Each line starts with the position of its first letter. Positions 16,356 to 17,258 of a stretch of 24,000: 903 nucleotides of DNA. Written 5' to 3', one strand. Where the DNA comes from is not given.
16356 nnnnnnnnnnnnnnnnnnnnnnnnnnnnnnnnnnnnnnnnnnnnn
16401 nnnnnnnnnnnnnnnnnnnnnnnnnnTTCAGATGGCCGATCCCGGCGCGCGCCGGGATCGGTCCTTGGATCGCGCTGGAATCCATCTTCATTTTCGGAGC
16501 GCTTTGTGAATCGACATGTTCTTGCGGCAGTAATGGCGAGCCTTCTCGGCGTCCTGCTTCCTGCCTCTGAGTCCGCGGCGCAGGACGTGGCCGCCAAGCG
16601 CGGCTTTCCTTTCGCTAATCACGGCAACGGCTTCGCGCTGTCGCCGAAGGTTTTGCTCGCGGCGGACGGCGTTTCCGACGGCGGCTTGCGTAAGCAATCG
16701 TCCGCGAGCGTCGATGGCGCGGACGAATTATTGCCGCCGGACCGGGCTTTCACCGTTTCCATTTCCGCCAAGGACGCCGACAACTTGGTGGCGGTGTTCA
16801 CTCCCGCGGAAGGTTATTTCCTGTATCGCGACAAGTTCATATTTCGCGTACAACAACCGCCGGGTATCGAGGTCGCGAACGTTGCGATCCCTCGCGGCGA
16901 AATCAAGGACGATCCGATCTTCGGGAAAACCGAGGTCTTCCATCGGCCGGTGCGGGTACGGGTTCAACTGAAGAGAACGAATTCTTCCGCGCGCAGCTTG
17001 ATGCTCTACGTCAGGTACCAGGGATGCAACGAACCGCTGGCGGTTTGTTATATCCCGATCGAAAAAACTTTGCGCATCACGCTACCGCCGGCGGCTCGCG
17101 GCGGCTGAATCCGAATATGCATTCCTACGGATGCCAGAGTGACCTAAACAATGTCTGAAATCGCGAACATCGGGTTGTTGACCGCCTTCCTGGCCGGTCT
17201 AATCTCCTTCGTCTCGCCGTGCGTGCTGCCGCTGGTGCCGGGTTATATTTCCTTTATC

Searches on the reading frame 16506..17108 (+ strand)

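Call 5: search_protein_families(library=pfam, proteins=[window:16506-17108:+])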
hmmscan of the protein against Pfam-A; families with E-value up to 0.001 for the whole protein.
window:16506-17108:+ (200 aa): 1 family
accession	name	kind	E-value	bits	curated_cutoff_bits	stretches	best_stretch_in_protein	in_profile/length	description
PF11412.14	DsbD_N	-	1.3e-26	93.4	25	1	73-190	2-116/119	Thiol:disulfide interchange protein DsbD, N-terminal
